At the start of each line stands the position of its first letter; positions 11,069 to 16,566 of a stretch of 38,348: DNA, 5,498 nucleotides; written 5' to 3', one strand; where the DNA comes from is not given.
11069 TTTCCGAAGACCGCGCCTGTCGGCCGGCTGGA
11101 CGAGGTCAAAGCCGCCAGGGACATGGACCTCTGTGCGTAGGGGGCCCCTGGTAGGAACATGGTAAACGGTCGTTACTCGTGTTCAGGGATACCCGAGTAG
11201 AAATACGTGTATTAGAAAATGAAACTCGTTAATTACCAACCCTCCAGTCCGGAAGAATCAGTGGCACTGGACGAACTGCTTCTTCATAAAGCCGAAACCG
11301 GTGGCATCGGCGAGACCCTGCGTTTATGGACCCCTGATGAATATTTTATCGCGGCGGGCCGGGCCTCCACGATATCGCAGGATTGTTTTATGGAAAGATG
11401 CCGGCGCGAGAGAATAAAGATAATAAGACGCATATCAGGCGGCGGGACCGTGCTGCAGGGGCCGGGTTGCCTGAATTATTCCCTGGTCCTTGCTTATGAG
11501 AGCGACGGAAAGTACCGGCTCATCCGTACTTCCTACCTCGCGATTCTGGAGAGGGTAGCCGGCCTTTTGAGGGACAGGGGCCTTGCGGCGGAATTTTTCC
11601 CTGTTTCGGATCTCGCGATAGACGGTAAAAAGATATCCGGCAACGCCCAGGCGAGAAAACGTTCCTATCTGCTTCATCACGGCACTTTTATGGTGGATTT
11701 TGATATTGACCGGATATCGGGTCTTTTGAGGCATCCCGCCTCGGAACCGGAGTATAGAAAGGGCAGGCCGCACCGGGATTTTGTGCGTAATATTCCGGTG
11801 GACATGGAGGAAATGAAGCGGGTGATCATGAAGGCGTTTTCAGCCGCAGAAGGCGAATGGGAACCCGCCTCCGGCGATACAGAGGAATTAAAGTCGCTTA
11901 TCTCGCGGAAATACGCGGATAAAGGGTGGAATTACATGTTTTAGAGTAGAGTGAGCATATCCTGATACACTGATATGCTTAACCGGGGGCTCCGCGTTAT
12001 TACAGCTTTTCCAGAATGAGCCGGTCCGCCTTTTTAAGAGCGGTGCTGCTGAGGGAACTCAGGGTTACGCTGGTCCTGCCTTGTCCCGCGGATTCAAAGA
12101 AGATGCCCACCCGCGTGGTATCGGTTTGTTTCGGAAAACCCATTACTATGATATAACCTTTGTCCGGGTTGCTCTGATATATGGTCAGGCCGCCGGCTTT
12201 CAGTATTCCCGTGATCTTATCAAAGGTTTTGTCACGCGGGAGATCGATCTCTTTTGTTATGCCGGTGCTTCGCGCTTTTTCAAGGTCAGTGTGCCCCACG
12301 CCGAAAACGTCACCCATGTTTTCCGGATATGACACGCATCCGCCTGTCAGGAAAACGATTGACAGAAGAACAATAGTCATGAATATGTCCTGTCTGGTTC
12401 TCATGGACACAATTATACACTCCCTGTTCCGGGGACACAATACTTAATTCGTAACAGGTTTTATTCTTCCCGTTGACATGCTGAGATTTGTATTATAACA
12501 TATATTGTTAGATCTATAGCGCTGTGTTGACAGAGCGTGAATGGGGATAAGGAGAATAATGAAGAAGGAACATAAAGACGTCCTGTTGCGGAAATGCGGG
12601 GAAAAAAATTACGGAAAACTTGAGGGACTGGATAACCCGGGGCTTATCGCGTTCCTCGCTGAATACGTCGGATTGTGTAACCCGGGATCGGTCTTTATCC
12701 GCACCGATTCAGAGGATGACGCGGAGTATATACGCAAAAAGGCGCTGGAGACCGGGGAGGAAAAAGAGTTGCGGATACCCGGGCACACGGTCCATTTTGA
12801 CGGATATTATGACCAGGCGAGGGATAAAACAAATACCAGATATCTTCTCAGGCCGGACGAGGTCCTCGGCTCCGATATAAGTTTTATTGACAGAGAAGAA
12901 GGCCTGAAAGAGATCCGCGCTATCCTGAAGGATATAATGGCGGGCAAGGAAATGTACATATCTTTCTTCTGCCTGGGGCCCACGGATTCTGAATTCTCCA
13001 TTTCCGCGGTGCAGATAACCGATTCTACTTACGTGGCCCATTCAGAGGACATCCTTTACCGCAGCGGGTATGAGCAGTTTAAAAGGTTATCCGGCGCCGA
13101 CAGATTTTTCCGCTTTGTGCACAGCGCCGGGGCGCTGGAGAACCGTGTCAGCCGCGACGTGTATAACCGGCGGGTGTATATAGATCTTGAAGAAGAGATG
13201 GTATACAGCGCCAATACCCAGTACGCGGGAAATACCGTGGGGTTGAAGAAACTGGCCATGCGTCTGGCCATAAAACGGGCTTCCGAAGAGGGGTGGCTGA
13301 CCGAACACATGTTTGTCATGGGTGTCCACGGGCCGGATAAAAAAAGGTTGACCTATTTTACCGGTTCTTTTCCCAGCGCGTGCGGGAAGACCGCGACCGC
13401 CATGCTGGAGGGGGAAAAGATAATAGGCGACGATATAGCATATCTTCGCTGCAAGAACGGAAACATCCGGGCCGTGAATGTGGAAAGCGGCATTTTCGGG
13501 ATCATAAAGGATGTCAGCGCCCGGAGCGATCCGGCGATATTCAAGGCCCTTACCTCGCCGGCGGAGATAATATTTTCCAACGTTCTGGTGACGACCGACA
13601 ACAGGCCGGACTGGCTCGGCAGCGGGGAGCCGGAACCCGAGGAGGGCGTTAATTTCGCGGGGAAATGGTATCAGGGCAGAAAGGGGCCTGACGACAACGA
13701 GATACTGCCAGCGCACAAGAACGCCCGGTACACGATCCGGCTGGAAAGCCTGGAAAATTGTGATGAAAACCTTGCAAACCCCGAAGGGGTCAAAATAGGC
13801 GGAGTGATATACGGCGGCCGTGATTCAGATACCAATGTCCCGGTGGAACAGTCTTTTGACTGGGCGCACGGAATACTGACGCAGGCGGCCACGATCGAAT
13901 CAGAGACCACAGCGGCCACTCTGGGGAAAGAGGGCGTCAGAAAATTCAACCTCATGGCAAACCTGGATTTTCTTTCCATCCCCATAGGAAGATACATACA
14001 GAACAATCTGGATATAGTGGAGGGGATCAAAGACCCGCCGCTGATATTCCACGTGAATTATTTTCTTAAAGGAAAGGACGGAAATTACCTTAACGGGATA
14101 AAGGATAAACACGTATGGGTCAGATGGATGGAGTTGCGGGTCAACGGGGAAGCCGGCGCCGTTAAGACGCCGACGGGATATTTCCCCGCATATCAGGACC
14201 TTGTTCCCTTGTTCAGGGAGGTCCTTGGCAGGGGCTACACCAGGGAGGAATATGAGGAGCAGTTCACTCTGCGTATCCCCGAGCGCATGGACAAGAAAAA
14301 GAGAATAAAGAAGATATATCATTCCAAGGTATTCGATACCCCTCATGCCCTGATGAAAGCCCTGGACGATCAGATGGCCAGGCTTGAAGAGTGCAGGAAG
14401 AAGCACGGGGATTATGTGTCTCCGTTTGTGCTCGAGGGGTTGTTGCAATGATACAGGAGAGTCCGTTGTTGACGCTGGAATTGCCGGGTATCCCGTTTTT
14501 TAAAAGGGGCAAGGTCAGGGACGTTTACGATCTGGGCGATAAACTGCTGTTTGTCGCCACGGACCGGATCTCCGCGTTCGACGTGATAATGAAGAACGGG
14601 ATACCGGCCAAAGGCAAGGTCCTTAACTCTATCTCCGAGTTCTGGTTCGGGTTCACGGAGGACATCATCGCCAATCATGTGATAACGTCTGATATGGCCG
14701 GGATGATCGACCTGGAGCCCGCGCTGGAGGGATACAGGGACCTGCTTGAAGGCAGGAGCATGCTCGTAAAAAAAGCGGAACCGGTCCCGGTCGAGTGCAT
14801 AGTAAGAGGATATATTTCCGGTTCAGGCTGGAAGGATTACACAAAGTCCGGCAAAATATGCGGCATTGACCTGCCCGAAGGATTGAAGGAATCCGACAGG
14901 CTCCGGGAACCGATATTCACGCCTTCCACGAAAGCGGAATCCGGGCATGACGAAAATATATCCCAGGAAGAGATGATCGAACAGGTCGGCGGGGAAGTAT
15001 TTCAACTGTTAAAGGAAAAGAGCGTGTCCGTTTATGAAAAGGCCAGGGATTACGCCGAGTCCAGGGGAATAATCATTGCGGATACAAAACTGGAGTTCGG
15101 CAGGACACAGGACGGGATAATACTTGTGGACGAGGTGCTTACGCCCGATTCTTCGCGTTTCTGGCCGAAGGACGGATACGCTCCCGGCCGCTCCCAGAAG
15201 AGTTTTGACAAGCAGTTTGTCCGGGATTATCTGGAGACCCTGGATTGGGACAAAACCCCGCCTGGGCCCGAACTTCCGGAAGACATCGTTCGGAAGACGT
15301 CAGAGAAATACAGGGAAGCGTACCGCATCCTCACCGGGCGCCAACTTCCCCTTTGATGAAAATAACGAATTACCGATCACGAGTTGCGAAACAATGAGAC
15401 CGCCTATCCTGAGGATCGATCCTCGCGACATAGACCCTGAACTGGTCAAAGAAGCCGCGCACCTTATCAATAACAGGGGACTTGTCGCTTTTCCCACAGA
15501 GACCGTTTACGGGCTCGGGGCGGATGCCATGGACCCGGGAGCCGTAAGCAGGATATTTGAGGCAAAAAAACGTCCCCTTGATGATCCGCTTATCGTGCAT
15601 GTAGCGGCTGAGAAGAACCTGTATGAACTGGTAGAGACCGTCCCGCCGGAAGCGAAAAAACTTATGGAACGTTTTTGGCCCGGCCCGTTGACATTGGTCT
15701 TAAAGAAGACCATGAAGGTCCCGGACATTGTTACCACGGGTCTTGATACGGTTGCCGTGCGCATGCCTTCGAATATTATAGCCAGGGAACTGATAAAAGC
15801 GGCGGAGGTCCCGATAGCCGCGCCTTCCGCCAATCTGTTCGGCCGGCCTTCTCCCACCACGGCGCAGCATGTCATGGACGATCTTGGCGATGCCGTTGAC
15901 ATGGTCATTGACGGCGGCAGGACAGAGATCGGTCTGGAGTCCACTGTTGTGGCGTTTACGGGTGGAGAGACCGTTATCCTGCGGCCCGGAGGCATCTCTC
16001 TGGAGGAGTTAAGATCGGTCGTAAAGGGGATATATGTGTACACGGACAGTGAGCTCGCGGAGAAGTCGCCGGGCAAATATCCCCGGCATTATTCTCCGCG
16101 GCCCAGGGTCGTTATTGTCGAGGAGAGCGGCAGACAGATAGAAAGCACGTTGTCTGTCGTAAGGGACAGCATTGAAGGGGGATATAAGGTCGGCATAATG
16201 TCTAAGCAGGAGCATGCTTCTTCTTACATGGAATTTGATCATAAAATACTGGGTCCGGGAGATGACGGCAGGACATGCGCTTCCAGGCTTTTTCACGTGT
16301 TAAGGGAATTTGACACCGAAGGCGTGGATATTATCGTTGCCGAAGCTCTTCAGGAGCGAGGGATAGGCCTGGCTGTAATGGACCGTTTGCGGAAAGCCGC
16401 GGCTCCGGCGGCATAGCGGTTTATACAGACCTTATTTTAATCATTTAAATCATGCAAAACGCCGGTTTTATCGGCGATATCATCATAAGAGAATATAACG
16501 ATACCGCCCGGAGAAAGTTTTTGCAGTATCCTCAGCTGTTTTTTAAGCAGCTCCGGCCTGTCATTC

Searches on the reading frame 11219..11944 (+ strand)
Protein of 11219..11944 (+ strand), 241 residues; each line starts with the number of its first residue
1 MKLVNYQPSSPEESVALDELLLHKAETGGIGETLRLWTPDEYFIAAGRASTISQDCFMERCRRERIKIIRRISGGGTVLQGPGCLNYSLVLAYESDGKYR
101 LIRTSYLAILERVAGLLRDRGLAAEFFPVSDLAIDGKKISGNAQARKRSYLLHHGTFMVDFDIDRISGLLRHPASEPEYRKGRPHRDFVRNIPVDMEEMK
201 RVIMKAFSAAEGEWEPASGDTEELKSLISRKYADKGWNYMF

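Call 7: search_protein_families(library=pfam, proteins=[window:11219-11944:+], max_evalue=0.001)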
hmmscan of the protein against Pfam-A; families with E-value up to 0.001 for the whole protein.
window:11219-11944:+ (241 aa): 2 families
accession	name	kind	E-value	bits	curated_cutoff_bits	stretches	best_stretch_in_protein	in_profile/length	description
PF21948.1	LplA-B_cat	-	8.5e-37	127.5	27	1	11-207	2-199/200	Lipoyl protein ligase A/B catalytic domain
PF03099.24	BPL_LplA_LipB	-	1.1e-08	35.5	21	1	56-162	16-133/133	Biotin/lipoate A/B protein ligase family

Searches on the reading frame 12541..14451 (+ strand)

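Call 8: search_protein_families(library=pfam, proteins=[window:12541-14451:+], max_evalue=0.01)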
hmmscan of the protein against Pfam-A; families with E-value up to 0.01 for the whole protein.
window:12541-14451:+ (636 aa): 3 families
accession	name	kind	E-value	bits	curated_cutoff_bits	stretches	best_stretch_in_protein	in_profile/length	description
PF00821.23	PEPCK_GTP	-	6.6e-102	341.4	23.8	1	252-613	1-356/357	Phosphoenolpyruvate carboxykinase C-terminal P-loop domain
PF17297.7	PEPCK_N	-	2.1e-61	207.7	23.8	1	38-247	2-217/218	Phosphoenolpyruvate carboxykinase N-terminal domain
PF01293.25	PEPCK_ATP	-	1.9e-08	33.9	26.5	1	120-355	69-289/465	Phosphoenolpyruvate carboxykinase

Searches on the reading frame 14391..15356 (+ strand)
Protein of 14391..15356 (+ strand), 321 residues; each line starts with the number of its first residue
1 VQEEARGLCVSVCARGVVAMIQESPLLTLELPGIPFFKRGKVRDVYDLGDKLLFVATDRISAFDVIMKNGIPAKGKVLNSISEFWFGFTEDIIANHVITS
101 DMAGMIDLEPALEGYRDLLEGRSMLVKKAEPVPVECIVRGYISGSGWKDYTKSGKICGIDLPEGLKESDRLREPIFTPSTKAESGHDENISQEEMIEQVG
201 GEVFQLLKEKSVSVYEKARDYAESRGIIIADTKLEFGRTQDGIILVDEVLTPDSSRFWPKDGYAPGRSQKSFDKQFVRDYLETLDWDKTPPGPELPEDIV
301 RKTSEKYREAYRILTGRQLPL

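Call 8: search_protein_families(library=pfam, proteins=[window:14391-15356:+], max_evalue=0.01)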
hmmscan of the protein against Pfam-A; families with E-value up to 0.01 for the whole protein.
window:14391-15356:+ (321 aa): 1 family
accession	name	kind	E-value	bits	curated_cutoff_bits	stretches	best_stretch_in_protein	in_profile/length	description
PF01259.24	SAICAR_synt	-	2.8e-79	266.6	20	1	38-289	3-229/233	SAICAR synthetase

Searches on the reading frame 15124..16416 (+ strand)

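Call 8: search_protein_families(library=pfam, proteins=[window:15124-16416:+], max_evalue=0.01)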
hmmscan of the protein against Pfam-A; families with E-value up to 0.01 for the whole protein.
window:15124-16416:+ (430 aa): 2 families
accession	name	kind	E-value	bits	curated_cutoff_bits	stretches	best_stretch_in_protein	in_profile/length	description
PF01300.24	Sua5_yciO_yrdC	-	2e-60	203.8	25.1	1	114-289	2-178/178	Telomere recombination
PF03481.19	Sua5_C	-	1.1e-29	104.1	22.9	1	291-427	1-136/136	Threonylcarbamoyl-AMP synthase, C-terminal domain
